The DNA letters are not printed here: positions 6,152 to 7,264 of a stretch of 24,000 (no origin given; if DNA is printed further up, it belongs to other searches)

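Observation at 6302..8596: PNP plus CofC-like nucleotidyltransferase as candidates for the missing post-ArsS steps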

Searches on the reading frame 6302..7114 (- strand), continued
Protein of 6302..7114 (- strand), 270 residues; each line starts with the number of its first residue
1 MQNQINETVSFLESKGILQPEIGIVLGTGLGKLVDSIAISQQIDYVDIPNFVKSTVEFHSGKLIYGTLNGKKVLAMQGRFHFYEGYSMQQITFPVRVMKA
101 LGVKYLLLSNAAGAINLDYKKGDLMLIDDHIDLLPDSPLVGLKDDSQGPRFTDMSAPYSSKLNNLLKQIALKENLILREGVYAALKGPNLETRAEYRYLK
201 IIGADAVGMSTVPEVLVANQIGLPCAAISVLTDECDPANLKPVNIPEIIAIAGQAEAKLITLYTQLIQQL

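Call 15: find_encoding_contigs(protein=P0002, flank=10000, max_places=2)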
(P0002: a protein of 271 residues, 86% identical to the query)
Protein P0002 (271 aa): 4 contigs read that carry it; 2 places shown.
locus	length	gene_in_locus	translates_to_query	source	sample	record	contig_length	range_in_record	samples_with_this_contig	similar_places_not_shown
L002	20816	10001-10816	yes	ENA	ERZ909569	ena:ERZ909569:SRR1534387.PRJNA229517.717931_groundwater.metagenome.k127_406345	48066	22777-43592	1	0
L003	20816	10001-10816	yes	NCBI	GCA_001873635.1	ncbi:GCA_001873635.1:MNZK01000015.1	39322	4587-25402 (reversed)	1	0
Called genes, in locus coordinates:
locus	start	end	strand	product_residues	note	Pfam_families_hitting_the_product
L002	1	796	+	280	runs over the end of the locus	PF00230:MIP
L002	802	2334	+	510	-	PF00732:GMC_oxred_N, PF00890:FAD_binding_2 (faint), PF05199:GMC_oxred_C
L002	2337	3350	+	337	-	PF00903:Glyoxalase, PF13669:Glyoxalase_4 (faint)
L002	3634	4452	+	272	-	PF23441:SDR (weak), PF00106:adh_short, PF08659:KR, PF13561:adh_short_C2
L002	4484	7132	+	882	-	PF22422:MGH1-like_GH, PF03200:Glyco_hydro_63 (weak), PF22422:MGH1-like_GH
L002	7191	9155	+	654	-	PF12439:GDE_N, PF06202:GDE_C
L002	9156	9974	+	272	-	PF00230:MIP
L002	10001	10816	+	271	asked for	PF01048:PNP_UDP_1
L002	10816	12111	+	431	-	PF07992:Pyr_redox_2, PF13738:Pyr_redox_3, PF00070:Pyr_redox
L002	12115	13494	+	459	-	PF12801:Fer4_5 (weak), PF12838:Fer4_7 (faint), PF13237:Fer4_10 (weak), PF14697:Fer4_21, PF13187:Fer4_9 (weak)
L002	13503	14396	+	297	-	-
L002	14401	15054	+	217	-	PF07661:MORN_2 (faint)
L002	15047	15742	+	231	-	PF00535:Glycos_transf_2, PF13641:Glyco_tranf_2_3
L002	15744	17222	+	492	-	PF13506:Glyco_transf_21, PF00535:Glycos_transf_2, PF13641:Glyco_tranf_2_3, PF13632:Glyco_trans_2_3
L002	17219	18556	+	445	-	PF26314:MptA_B_family, PF09594:GT87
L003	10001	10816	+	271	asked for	PF01048:PNP_UDP_1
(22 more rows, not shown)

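Call 16: find_encoding_contigs(protein=P0014, flank=10000, max_places=2)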
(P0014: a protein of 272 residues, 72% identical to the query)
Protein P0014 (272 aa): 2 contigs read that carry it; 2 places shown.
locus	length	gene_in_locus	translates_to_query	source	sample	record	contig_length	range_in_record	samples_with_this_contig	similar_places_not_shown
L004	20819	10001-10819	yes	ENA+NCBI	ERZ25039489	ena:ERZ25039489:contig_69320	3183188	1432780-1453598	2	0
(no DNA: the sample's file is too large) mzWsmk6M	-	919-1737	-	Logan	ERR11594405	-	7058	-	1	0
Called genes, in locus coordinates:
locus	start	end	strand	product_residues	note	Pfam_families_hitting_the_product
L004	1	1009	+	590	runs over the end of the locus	PF00330:Aconitase, PF00694:Aconitase_C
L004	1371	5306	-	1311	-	PF13185:GAF_2, PF00989:PAS, PF08448:PAS_4, PF13426:PAS_9, PF13426:PAS_9, PF01590:GAF, PF13185:GAF_2, PF00512:HisKA, +11 more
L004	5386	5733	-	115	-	PF07689:KaiB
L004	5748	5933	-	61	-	PF07689:KaiB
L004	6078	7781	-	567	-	PF00154:RecA_N (faint), PF06745:ATPase, PF23442:DUF7125 (faint), PF01637:ATPase_2 (faint), PF13481:AAA_25, PF03796:DnaB_C (weak), PF06745:ATPase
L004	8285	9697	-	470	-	PF00112:Peptidase_C1 (faint), PF03051:Peptidase_C1_2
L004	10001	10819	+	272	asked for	PF01048:PNP_UDP_1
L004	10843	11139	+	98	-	-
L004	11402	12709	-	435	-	PF00668:Condensation (faint)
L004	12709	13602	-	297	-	PF14580:LRR_9 (weak), PF13516:LRR_6 (faint), PF13855:LRR_8 (weak), PF00560:LRR_1 (faint), PF12799:LRR_4, PF13855:LRR_8 (weak)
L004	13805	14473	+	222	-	PF00970:FAD_binding_6 (weak), PF00175:NAD_binding_1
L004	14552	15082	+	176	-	PF01872:RibD_C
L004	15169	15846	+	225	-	PF00535:Glycos_transf_2, PF10111:Glyco_tranf_2_2, PF13641:Glyco_tranf_2_3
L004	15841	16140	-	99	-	PF01329:Pterin_4a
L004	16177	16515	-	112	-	PF01906:YbjQ_1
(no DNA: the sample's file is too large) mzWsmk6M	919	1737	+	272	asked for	PF01048:PNP_UDP_1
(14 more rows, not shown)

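Call 17: find_encoding_contigs(protein=P0008, flank=10000, max_places=2)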
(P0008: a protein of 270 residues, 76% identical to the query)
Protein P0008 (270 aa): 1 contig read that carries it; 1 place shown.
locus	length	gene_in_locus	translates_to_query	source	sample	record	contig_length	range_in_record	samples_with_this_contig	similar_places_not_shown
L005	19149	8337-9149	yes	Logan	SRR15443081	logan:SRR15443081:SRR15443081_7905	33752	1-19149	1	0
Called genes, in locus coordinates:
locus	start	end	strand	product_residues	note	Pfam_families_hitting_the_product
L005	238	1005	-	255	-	PF00106:adh_short, PF08643:DUF1776 (faint), PF08659:KR, PF23441:SDR (weak), PF13561:adh_short_C2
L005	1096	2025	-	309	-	PF00165:HTH_AraC (faint), PF12833:HTH_18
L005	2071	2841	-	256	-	PF02586:SRAP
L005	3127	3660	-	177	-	-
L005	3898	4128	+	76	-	-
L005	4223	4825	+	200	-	PF05891:Methyltransf_PK, PF05175:MTS (weak), PF13489:Methyltransf_23, PF13847:Methyltransf_31, PF08241:Methyltransf_11, PF08242:Methyltransf_12, PF13649:Methyltransf_25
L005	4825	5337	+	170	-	-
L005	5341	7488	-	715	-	PF03924:CHASE (faint), PF00512:HisKA, PF02518:HATPase_c, PF00072:Response_reg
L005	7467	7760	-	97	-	-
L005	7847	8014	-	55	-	-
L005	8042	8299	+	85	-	PF04248:NTP_transf_9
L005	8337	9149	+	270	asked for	PF01048:PNP_UDP_1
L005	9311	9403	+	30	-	-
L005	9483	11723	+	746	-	PF22085:NorB_cytochrome_c-like, PF00115:COX1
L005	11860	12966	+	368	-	PF00903:Glyoxalase (weak), PF06983:3-dmu-9_3-mt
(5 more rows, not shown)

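Call 42: find_related_loci(query=window:6302-7114:-, collection=metagenome_contigs, flank=10000)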
Query window:6302-7114:- (270 aa) in metagenome_contigs; peptide patterns used: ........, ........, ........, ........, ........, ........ (x = any residue, [..] = any of these).
600 stretches matched a pattern (row limit reached: there are more); 568 encode a relative of the query (tblastn E <= 1e-3); the best 80 are kept; 80 distinct loci.
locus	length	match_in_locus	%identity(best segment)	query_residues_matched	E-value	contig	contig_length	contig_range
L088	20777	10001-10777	71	4-262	2e-122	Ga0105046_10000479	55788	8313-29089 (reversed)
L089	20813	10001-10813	68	1-270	3e-118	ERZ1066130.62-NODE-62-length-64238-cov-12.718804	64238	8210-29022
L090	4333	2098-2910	66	1-270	1e-117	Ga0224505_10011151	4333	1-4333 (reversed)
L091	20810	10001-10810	64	1-270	4e-115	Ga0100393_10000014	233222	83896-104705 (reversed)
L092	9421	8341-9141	65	5-270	5e-115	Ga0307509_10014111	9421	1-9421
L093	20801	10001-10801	65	4-270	1e-114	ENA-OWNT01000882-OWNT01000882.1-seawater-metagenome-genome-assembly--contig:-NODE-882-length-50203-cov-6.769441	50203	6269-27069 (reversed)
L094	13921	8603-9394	66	5-268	4e-114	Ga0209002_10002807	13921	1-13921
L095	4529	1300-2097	62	5-270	8e-115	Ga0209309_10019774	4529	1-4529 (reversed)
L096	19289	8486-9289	64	4-270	2e-113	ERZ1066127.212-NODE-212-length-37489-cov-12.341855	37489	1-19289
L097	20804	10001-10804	64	4-270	2e-113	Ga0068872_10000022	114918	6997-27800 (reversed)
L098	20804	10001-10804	63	4-270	3e-113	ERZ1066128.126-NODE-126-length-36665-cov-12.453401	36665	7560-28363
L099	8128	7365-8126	67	2-255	1e-112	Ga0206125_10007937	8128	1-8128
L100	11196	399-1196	64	5-270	3e-112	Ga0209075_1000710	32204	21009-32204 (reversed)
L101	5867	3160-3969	61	1-270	4e-112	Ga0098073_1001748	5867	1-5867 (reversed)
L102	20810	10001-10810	61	1-270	6e-112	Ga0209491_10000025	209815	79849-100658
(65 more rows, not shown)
